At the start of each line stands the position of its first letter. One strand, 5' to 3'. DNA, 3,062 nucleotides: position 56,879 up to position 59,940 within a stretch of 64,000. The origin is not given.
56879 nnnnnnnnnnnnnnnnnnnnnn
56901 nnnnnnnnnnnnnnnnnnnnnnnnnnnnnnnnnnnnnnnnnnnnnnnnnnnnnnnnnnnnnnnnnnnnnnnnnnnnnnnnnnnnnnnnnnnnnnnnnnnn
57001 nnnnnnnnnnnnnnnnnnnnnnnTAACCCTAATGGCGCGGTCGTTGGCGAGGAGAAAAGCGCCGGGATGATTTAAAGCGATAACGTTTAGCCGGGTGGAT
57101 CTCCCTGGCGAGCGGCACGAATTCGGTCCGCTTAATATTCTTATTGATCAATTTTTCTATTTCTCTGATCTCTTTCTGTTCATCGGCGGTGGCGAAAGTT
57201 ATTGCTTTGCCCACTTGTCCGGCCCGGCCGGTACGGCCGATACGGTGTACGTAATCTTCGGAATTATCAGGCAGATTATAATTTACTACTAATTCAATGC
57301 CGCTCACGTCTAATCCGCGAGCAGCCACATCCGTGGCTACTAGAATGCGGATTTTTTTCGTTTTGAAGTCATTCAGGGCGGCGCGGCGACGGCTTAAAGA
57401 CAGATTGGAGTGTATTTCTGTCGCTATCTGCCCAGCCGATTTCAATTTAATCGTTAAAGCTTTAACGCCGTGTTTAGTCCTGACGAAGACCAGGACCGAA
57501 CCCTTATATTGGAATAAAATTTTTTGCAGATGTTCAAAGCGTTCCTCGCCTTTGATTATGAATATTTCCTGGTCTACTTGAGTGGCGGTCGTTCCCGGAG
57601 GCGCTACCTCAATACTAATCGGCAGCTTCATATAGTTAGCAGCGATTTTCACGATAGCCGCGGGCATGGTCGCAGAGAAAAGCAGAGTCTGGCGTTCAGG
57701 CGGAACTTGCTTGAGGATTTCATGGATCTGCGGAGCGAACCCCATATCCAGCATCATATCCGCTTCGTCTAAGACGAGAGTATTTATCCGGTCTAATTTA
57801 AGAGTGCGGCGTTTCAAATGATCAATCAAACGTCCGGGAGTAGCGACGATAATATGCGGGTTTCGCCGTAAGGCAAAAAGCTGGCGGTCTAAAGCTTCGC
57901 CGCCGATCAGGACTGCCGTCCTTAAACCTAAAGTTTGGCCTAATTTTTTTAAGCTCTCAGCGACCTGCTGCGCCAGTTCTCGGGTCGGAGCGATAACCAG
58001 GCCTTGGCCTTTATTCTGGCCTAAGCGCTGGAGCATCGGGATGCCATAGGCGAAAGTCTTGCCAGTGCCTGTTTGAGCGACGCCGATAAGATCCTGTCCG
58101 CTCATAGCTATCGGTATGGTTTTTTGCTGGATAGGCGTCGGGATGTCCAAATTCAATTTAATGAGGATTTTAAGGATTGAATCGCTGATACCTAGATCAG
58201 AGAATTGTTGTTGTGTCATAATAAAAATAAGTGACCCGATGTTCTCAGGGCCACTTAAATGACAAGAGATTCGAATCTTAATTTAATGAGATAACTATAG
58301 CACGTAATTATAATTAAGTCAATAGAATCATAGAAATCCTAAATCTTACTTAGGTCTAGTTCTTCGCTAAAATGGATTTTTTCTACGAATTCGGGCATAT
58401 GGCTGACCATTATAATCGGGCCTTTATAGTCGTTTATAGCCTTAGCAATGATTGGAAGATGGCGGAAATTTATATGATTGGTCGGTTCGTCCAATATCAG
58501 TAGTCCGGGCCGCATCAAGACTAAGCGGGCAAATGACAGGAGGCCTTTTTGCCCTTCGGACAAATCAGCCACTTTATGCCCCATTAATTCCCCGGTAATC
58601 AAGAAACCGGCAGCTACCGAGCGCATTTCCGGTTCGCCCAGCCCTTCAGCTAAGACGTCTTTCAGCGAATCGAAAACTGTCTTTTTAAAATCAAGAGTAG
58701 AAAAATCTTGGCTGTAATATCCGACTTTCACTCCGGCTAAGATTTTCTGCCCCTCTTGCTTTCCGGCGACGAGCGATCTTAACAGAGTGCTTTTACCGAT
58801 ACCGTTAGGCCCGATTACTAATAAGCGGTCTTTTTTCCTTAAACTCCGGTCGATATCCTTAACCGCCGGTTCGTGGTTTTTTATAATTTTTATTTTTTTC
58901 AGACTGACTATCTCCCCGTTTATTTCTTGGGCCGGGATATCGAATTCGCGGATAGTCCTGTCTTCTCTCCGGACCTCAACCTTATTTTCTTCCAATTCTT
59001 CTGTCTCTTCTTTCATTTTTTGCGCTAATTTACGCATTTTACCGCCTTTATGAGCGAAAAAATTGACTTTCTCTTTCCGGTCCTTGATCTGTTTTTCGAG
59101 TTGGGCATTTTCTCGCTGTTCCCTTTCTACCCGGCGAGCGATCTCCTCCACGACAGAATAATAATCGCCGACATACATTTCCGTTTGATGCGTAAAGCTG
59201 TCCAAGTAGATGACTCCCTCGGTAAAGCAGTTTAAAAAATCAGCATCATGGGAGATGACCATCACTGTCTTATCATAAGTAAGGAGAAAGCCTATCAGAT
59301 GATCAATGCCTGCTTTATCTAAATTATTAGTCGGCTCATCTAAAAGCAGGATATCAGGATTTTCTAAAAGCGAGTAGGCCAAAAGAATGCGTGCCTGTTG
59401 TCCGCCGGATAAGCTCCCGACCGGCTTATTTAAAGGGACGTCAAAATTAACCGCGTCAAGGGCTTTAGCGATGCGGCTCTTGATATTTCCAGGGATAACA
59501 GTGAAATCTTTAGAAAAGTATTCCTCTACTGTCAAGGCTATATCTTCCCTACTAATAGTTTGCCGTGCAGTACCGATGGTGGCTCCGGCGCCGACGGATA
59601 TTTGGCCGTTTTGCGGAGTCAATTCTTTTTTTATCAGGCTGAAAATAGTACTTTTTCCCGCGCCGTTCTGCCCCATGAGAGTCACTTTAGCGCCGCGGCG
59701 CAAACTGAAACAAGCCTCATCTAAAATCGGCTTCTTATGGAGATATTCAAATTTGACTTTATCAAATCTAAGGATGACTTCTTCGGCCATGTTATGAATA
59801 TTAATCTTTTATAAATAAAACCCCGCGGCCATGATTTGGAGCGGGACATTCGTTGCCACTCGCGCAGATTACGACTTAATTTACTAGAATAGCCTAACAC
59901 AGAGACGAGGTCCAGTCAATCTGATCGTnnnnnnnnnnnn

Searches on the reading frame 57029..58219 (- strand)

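Call 61: search_protein_families(library=pfam, proteins=[window:57029-58219:-], max_evalue=0.00001)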
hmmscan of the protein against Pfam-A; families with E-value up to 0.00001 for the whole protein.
window:57029-58219:- (396 aa): 3 families
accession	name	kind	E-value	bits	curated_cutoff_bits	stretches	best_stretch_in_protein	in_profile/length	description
PF00270.35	DEAD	-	1.3e-54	184.9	26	1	28-188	1-163/167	DEAD/DEAH box helicase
PF00271.37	Helicase_C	-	1.1e-29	103.4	23.5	1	227-334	2-110/110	Helicase conserved C-terminal domain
PF04851.21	ResIII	-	1.3e-08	35.4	22.5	1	47-185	29-162/164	Type III restriction enzyme, res subunit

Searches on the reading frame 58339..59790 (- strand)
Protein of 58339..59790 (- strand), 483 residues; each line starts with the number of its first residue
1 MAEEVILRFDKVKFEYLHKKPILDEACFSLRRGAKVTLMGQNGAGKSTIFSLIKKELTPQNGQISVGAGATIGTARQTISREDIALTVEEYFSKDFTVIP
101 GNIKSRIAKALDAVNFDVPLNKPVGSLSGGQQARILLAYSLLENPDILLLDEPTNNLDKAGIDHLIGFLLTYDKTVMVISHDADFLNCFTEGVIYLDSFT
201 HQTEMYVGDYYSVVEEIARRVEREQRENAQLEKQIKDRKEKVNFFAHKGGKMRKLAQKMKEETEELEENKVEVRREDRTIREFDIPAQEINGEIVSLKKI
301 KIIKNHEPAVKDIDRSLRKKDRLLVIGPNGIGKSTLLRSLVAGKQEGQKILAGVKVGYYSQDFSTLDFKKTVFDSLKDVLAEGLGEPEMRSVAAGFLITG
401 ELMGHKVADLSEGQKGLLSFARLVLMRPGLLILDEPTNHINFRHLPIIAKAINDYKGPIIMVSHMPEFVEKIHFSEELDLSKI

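Call 3: search_protein_families(library=pfam, proteins=[window:58339-59790:-], max_evalue=1)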
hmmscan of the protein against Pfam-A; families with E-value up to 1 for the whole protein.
window:58339-59790:- (483 aa): 62 families (the best 25 are shown)
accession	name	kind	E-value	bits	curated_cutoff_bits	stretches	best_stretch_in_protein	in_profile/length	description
PF00005.33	ABC_tran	-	3.6e-44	151.1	25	2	24-155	2-137/137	ABC transporter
PF13304.12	AAA_21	-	1.4e-15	58.6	27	3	408-469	236-303/304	AAA domain, putative AbiEii toxin, Type IV TA system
PF03193.22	RsgA_GTPase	-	4.9e-09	36.7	30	2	269-349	61-136/174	RsgA GTPase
PF13555.12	AAA_29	-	2e-08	34.3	27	2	317-337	19-39/61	P-loop containing region of AAA domain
PF13191.12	AAA_16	-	8.2e-08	33.4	32.6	2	323-365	27-71/167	AAA ATPase domain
PF13401.12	AAA_22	-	1.4e-07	32.3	27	1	323-435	8-92/130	AAA domain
PF02463.25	SMC_N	-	2e-07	31.1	40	1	322-349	26-55/220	RecF/RecN/SMC N terminal domain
PF20720.3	nSTAND3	-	2.6e-06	27.6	27.2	1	308-344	5-41/155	Novel STAND NTPase 3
PF05729.18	NACHT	-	2.1e-05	24.9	26.7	1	322-391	2-69/167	NACHT domain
PF13175.12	AAA_15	-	5.3e-05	23.4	32.1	2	37-318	27-261/374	AAA ATPase domain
PF13481.12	AAA_25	-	0.00014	22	27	1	309-351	21-64/195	AAA domain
PF25201.1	nSTAND6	-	0.00019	21.9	27.7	1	308-347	6-45/148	Novel STAND NTPase 6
PF13479.12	AAA_24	-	0.00027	21.3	27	1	320-340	2-22/195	AAA domain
PF00006.31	ATP-synt_ab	-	0.00027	21.1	29.5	1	26-80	7-61/213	ATP synthase alpha/beta family, nucleotide-binding domain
PF13604.12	AAA_30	-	0.00042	20.5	27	1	36-81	21-64/191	AAA domain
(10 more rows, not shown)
